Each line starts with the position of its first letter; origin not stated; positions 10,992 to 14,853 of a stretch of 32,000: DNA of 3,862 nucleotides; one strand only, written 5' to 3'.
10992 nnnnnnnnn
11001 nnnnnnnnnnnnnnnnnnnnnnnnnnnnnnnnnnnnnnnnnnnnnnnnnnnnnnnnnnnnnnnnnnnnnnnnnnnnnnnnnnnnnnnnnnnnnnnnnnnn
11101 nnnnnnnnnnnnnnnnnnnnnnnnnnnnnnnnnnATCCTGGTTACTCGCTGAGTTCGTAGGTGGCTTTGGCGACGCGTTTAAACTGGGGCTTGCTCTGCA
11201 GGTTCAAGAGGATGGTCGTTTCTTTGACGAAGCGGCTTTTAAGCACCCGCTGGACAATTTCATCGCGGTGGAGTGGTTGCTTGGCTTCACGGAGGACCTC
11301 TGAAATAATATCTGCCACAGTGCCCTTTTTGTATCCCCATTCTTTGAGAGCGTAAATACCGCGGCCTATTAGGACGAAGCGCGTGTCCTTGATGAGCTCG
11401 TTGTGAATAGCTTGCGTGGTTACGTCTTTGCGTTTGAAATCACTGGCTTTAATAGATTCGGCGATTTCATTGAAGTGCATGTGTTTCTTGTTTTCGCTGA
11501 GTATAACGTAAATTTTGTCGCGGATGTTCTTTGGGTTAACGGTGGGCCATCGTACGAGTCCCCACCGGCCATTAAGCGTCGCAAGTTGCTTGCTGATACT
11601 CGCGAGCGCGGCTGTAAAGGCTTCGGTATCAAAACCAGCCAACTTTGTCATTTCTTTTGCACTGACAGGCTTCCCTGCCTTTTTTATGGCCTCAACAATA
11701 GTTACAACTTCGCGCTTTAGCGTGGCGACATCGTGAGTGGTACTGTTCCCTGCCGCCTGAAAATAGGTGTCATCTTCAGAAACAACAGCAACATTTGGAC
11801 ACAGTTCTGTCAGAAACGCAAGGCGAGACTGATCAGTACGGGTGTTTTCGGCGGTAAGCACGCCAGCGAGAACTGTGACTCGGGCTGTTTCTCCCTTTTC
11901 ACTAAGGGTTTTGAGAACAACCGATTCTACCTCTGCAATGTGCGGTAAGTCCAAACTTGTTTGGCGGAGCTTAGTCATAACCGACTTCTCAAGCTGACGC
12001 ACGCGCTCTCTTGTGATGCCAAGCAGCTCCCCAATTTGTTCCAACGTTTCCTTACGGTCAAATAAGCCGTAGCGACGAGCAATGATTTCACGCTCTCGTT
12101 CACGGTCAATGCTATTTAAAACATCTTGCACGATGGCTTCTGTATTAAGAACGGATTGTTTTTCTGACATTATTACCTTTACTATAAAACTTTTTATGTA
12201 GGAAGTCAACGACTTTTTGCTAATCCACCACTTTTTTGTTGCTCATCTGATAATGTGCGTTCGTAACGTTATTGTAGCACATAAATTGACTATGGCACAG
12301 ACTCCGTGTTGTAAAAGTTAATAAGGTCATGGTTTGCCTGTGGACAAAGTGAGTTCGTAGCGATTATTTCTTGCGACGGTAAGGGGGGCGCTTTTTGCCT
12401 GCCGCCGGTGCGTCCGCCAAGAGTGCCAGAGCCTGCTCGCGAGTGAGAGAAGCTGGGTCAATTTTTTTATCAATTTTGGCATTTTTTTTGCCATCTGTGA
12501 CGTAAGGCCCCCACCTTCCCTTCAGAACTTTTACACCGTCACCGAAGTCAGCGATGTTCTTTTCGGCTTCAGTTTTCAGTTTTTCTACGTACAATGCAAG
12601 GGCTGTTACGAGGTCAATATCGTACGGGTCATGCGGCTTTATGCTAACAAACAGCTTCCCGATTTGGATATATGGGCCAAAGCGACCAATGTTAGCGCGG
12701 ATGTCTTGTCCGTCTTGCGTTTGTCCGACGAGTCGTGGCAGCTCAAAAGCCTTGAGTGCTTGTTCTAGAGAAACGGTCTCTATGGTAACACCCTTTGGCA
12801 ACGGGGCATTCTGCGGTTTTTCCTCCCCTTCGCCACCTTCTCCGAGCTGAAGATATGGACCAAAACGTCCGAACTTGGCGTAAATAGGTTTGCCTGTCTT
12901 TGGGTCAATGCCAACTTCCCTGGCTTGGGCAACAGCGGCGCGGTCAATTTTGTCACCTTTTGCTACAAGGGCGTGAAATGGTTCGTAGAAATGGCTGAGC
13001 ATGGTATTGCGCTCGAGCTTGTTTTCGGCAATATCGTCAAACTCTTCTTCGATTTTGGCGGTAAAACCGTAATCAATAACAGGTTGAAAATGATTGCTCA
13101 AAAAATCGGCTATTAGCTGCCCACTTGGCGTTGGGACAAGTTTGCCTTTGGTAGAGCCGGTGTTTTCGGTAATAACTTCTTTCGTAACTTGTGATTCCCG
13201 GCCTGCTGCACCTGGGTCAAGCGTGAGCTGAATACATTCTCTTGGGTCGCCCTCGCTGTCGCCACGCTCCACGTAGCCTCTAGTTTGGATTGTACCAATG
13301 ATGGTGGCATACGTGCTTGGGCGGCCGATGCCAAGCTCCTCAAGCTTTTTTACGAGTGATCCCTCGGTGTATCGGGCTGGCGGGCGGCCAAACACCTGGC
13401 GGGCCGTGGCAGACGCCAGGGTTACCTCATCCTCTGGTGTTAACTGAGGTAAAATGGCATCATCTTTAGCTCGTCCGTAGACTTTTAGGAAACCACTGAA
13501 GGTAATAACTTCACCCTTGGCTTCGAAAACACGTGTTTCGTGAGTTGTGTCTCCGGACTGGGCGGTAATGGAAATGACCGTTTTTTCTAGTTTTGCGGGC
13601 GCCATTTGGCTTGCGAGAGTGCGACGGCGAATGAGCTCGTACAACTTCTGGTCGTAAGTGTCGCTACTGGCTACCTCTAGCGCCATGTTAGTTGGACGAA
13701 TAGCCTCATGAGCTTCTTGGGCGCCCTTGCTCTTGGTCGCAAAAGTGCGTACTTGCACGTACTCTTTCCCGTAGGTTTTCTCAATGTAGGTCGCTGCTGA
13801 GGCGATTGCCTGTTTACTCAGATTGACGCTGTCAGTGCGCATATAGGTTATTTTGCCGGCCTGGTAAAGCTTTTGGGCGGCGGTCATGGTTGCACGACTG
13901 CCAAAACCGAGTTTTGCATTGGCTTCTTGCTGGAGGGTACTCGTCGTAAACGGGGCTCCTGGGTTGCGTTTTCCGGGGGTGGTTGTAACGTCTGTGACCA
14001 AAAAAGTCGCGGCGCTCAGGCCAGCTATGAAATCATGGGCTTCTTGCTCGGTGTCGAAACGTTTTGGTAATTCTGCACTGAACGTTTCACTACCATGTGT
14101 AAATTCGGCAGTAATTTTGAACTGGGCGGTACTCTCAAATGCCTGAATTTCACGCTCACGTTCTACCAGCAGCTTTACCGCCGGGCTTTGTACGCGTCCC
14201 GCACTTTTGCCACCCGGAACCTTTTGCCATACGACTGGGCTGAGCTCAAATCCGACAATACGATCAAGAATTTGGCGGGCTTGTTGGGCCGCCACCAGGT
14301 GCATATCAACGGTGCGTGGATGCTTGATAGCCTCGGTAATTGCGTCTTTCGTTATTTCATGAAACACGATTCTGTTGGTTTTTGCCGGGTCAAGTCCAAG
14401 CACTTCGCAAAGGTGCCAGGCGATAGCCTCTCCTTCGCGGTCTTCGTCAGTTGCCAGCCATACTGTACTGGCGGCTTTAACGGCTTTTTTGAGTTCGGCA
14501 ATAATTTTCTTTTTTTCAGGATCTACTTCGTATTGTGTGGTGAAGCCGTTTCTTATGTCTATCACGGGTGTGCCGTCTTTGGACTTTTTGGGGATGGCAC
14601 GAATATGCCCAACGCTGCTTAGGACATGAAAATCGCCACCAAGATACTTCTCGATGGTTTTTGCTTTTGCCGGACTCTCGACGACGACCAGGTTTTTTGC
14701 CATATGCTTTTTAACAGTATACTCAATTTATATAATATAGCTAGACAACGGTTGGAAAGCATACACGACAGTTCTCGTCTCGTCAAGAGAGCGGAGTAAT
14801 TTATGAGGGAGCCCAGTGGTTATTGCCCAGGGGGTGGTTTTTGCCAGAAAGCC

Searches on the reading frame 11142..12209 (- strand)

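Call 11: search_protein_families(library=pfam, proteins=[window:11142-12209:-])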
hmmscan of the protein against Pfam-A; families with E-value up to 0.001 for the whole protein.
window:11142-12209:- (355 aa): 2 families
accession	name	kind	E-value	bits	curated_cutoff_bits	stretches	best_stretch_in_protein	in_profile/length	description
PF04545.22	Sigma70_r4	-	5.2e-13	48.7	24.1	1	37-83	7-50/50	Sigma-70, region 4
PF05066.19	HARE-HTH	-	5.5e-10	39.9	25.9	0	296-333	1-40/71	HB1, ASXL, restriction endonuclease HTH domain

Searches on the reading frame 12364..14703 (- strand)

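Call 11: search_protein_families(library=pfam, proteins=[window:12364-14703:-])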
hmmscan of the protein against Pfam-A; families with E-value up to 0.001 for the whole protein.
window:12364-14703:- (779 aa): 3 families
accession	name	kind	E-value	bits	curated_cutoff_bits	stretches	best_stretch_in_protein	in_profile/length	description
PF01131.25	Topoisom_bac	-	5.2e-112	375.3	35.1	2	132-481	2-360/411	DNA topoisomerase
PF13368.11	Toprim_C_rpt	-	2.3e-45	152.7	22.3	3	721-771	5-55/57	Topoisomerase C-terminal repeat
PF01751.28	Toprim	-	7.7e-21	74.5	23.1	1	5-117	2-96/96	Toprim domain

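Call 12: search_protein_families(library=padloc, proteins=[window:12364-14703:-])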
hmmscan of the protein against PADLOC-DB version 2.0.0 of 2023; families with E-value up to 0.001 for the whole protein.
window:12364-14703:- (779 aa): 1 family
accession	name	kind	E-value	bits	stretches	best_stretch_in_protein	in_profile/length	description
PDLC02865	DpdF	-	5.5e-17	58.7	2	77-203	118-245/1499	DpdF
